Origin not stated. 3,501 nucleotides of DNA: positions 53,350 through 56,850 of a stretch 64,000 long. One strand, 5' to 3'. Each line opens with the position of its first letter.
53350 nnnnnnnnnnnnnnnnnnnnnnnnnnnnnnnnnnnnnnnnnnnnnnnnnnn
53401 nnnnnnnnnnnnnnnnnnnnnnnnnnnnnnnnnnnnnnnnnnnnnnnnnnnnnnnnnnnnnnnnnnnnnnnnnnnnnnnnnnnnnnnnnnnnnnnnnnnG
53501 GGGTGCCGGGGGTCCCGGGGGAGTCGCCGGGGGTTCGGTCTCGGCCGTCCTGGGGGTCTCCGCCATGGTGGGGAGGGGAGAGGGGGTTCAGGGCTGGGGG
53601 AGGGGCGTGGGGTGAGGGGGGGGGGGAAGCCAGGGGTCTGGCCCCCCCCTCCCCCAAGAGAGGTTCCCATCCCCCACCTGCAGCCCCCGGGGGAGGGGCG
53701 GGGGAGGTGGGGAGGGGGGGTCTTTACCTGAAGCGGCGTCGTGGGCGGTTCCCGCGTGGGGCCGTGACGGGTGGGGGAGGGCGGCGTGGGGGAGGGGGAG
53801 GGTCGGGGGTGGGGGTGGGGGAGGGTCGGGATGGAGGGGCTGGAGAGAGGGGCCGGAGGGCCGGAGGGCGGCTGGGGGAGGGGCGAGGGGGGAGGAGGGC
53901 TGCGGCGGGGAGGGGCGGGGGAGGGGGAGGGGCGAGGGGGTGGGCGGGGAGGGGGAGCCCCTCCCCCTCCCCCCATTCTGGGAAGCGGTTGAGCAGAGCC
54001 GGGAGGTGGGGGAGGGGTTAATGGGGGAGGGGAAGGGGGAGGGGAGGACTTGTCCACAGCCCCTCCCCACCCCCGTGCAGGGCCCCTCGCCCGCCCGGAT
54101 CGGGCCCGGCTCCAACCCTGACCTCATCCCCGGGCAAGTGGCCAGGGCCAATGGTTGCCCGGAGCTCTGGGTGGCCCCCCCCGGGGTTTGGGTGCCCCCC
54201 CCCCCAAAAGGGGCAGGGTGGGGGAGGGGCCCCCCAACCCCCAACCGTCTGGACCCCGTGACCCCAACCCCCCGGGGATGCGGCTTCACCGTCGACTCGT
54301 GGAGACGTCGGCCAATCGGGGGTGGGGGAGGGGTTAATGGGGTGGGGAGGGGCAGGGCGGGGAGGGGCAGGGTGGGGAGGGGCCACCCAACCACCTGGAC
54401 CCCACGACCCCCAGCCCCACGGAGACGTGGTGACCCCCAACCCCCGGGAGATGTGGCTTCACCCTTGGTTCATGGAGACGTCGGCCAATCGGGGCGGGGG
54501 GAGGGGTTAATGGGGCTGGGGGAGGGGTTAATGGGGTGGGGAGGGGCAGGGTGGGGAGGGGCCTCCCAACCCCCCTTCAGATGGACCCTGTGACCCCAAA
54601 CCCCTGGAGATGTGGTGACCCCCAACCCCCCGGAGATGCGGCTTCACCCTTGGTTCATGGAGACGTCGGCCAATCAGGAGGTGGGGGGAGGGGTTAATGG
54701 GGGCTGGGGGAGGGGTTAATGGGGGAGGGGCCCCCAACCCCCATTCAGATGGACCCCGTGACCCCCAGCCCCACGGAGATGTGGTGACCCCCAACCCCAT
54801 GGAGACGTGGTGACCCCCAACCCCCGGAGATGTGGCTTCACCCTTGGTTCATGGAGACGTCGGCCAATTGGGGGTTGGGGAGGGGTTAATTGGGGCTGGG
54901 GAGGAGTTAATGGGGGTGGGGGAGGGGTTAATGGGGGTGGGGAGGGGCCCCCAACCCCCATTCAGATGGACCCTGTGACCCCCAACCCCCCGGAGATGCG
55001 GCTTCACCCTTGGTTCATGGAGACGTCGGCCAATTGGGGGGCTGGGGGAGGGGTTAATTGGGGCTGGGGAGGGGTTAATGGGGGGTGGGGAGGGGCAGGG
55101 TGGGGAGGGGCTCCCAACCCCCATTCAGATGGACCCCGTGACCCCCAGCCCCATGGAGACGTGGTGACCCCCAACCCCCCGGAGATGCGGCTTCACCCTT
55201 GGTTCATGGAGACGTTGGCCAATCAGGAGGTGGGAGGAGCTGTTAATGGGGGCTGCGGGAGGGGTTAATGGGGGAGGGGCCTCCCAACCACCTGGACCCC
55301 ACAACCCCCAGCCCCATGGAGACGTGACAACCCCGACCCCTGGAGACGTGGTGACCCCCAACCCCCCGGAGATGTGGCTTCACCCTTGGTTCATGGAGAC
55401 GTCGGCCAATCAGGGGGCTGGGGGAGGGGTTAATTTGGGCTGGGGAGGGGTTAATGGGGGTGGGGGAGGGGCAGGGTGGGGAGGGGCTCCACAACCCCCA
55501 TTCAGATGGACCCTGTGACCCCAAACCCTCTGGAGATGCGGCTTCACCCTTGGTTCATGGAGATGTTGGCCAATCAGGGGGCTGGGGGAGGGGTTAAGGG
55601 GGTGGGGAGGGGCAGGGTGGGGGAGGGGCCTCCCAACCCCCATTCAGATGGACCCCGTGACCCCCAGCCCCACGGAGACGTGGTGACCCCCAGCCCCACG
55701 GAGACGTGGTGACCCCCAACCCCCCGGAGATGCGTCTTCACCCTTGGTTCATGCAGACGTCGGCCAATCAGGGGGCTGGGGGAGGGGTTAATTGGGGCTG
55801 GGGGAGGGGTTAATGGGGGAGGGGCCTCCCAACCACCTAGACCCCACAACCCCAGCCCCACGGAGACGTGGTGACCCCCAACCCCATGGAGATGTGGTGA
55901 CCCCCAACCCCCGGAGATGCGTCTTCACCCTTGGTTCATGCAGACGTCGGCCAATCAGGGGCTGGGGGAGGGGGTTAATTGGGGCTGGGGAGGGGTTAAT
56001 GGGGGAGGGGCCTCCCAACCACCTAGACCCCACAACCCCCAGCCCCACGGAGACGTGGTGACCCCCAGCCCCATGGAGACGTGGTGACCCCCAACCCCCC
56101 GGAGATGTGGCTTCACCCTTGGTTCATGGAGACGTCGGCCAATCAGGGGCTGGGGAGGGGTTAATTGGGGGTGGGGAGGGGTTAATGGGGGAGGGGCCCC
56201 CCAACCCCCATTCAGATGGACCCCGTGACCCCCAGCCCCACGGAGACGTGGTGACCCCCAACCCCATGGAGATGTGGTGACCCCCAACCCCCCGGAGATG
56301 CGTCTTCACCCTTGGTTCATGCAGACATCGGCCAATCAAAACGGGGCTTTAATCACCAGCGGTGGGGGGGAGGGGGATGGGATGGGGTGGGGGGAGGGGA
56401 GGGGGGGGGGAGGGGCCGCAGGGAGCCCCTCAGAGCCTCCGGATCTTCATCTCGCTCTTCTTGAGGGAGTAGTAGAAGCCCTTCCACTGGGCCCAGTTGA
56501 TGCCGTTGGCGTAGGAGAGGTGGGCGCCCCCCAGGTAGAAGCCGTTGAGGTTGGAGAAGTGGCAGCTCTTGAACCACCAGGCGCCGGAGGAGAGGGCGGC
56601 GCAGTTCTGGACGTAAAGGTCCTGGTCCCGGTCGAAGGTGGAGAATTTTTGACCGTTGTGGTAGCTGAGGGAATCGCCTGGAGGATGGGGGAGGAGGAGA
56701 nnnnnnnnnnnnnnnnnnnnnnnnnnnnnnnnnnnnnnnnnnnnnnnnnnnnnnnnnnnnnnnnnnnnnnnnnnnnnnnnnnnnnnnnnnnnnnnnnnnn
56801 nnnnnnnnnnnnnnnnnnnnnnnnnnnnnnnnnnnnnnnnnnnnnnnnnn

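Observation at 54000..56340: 185-bp tandem array in which every unit carries an NF-Y-type CCAAT box and GTTAATG motifs, sitting at the PRRT2 promoter side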

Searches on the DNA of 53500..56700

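Call 50: search_rna_families(source=window, start=53500, end=56700, threshold=evalue, max_evalue=1)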
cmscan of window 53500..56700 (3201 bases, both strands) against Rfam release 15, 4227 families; matches with E-value up to 1: 36.
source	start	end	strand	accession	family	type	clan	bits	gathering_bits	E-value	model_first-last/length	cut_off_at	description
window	54912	54989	+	RF03486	mir-3940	Gene; miRNA;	-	31.5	84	0.0034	1-92/92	no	mir-3940 microRNA precursor family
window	54181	54244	-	RF00963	mir-642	Gene; miRNA;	-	31.3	90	0.0092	1-83/83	no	mir-642 microRNA precursor family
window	53920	53977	+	RF04279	mir-H20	Gene; miRNA;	CL00141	30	99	0.0089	1-82/82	no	mir-H20 microRNA precursor family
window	56167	56239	+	RF03486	mir-3940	Gene; miRNA;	-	28.8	84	0.016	1-92/92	no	mir-3940 microRNA precursor family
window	54694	54777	-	RF00719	mir-326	Gene; miRNA;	-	27.9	66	0.016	1-95/95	no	mir-326 microRNA precursor family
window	54700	54771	+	RF03486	mir-3940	Gene; miRNA;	-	27.8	84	0.03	1-92/92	no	mir-3940 microRNA precursor family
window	54183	54242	-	RF03910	mir-H5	Gene; miRNA;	-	27.4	90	0.64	13-70/80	no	mir-H5 microRNA precursor family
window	55598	55671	+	RF03486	mir-3940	Gene; miRNA;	-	26.5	84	0.063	1-92/92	no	mir-3940 microRNA precursor family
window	55059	55154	-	RF03499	mir-702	Gene; miRNA;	-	25.8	70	0.26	1-103/103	no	mir-702 microRNA precursor family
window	55081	55152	+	RF03486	mir-3940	Gene; miRNA;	-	25.7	84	0.1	1-92/92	no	mir-3940 microRNA precursor family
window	54181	54244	+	RF00963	mir-642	Gene; miRNA;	-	24.7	90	0.33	1-83/83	no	mir-642 microRNA precursor family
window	55249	55308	-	RF03261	mir-1759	Gene; miRNA;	-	24.6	58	0.15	1-75/75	no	mir-1759 microRNA precursor family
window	53607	53657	-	RF00942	mir-1224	Gene; miRNA;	-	24.5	105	0.27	1-86/86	no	mir-1224 microRNA precursor family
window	54020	54078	+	RF04279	mir-H20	Gene; miRNA;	CL00141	24.2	99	0.23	1-82/82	no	mir-H20 microRNA precursor family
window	55956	56046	-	RF03206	mir-3102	Gene; miRNA;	-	24.2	61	0.46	1-104/104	no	mir-3102 microRNA precursor family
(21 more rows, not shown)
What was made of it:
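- On Structured RNA gene: The best hit is 31.5 bits against a gathering score of 84; all hits are GC-hairpin miRNA models (call 50).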
